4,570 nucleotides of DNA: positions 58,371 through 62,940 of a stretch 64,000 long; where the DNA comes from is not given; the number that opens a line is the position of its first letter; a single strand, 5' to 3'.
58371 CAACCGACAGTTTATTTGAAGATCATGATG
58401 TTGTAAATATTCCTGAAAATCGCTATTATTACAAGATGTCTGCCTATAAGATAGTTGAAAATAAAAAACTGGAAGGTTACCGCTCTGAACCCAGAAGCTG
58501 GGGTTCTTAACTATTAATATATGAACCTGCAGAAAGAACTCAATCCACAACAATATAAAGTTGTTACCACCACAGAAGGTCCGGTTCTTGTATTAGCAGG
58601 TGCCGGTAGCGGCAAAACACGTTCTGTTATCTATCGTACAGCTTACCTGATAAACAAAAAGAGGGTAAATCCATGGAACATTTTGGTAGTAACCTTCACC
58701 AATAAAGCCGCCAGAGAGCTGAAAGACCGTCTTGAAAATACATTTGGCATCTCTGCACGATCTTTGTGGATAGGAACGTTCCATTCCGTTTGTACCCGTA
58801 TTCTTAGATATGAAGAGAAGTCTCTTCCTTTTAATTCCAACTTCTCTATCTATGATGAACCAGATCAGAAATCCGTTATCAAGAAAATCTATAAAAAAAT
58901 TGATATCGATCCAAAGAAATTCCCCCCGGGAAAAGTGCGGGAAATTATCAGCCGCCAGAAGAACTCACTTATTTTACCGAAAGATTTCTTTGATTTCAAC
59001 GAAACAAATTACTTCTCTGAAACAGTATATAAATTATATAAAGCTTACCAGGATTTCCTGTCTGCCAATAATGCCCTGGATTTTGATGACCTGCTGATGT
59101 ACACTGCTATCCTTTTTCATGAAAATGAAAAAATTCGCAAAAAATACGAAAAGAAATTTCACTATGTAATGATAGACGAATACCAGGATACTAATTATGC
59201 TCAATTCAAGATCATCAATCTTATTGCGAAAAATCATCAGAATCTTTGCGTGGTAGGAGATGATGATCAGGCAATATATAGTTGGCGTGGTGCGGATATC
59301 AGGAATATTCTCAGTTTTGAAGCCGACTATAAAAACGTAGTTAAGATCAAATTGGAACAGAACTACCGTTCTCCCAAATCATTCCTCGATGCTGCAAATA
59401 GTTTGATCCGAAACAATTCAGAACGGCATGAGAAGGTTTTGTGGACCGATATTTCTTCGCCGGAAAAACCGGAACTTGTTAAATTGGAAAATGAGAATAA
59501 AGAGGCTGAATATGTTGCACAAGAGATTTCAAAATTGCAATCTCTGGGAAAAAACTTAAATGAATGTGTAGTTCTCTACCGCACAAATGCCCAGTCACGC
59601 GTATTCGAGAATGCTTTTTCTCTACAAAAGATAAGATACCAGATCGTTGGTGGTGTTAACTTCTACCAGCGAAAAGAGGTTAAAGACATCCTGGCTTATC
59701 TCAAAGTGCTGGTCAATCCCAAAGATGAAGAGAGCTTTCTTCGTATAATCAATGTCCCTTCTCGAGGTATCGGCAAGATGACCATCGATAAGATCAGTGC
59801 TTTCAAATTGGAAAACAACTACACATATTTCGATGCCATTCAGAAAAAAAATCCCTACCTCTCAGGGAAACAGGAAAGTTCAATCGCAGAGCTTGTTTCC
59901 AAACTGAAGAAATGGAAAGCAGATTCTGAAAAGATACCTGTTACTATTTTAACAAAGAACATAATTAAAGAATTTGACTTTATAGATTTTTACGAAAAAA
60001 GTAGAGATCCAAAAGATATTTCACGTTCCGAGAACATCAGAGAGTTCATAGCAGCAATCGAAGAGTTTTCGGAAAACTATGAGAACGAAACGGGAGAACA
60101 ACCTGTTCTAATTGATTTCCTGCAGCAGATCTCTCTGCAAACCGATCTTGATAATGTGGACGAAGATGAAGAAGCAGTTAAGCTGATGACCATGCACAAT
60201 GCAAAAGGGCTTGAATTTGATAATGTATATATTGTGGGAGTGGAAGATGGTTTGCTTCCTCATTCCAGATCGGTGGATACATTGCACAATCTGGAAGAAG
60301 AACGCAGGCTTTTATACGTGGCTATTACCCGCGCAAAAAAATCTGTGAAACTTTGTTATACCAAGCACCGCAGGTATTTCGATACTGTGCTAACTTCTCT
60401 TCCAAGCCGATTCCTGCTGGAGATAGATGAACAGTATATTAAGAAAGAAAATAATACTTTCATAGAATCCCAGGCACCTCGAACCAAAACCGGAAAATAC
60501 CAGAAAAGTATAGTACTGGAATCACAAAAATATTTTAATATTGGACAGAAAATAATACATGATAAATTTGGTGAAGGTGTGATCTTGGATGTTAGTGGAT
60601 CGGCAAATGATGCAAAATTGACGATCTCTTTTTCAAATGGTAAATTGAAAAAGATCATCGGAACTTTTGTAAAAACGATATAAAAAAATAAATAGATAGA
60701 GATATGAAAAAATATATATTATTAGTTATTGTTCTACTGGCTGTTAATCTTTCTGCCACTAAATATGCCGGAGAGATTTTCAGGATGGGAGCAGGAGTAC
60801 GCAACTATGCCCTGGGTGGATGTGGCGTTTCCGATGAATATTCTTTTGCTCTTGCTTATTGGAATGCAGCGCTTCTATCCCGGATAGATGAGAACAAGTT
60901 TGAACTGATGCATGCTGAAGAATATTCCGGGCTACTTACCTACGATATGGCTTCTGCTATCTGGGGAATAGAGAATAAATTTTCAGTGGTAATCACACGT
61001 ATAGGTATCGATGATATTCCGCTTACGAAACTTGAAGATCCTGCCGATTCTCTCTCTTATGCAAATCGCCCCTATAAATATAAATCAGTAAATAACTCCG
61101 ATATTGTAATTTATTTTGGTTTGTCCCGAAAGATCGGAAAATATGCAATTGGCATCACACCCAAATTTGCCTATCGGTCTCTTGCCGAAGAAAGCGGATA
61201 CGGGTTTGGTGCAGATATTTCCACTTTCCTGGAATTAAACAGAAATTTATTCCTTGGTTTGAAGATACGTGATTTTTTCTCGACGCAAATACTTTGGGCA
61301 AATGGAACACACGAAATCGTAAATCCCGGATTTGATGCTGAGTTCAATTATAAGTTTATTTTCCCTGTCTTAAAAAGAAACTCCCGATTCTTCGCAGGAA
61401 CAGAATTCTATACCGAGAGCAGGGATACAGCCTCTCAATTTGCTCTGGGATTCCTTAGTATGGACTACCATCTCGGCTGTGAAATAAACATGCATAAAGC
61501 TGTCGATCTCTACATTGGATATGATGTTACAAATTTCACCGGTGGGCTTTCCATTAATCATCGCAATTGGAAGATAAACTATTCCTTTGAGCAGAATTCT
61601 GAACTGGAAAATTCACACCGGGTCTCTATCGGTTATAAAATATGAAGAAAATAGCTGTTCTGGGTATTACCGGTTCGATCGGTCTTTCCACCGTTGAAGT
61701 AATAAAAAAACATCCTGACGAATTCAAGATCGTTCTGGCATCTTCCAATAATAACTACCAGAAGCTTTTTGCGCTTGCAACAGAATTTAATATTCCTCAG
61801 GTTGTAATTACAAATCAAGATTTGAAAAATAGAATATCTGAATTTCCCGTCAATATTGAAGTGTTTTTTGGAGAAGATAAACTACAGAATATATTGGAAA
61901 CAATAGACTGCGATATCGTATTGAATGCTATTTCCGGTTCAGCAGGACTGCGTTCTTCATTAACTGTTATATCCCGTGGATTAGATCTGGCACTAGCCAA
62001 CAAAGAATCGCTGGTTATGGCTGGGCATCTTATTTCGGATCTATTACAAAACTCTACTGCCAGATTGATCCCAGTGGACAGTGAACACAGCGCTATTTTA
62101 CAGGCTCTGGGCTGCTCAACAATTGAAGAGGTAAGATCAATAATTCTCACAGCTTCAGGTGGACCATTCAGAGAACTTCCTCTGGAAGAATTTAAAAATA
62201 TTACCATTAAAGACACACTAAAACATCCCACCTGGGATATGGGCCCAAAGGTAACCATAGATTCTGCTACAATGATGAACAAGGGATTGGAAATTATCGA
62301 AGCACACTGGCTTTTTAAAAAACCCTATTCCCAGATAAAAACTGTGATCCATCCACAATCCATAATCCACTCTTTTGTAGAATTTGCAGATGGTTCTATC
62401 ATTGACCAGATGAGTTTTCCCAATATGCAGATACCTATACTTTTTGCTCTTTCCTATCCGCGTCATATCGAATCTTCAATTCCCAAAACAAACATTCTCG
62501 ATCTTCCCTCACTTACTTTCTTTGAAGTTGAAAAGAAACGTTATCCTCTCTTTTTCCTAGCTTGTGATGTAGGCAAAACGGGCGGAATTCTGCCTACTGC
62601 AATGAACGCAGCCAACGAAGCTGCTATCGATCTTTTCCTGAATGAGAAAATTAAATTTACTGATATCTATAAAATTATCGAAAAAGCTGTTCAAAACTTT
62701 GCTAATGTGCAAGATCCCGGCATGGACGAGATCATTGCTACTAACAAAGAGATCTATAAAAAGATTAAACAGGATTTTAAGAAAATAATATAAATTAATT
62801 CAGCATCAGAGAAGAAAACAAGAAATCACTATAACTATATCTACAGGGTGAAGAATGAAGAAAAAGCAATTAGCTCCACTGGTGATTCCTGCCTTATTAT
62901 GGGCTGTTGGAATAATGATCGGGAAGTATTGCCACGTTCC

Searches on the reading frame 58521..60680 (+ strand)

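Call 38: search_protein_families(library=pfam, proteins=[window:58521-60680:+], max_evalue=0.0001)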
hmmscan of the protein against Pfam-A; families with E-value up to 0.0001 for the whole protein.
window:58521-60680:+ (720 aa): 8 families
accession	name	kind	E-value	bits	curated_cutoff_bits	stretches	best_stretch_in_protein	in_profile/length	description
PF00580.27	UvrD-helicase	-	1.1e-94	317.6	23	1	7-271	1-271/271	UvrD/REP helicase N-terminal domain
PF13361.12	UvrD_C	-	1.1e-80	272.1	25.6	1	276-615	1-349/350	UvrD-like helicase C-terminal domain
PF13245.12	AAA_19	-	3.7e-22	79.4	25.1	1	16-254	8-132/134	AAA domain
PF01443.25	Viral_helicase1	-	1.7e-10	41.6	21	0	549-612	178-227/228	Viral superfamily 1 RNA helicase core domain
PF13538.12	UvrD_C_2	-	3.8e-10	39.9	27.4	1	555-610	4-50/52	UvrD-like helicase C-terminal domain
PF21196.3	PcrA_UvrD_tudor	-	1.1e-07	32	23.9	1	674-716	1-43/48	PcrA/UvrD tudor domain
PF13087.12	AAA_12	-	8.5e-07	29.2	27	0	492-609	77-188/195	AAA domain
PF13604.12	AAA_30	-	1.4e-06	28.6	27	0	7-72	2-67/191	AAA domain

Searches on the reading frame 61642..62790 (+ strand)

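Call 38: search_protein_families(library=pfam, proteins=[window:61642-62790:+], max_evalue=0.0001)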
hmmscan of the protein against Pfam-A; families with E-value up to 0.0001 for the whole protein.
window:61642-62790:+ (383 aa): 3 families
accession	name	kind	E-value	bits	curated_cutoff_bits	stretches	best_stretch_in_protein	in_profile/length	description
PF08436.17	DXP_redisom_C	-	8.7e-39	132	26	1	142-225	1-84/84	1-deoxy-D-xylulose 5-phosphate reductoisomerase C-terminal domain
PF02670.22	DXP_reductoisom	-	1.2e-33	117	21.7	1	4-128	1-129/129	1-deoxy-D-xylulose 5-phosphate reductoisomerase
PF13288.12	DXPR_C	-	2.7e-31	108.7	27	1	257-372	1-113/115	DXP reductoisomerase C-terminal domain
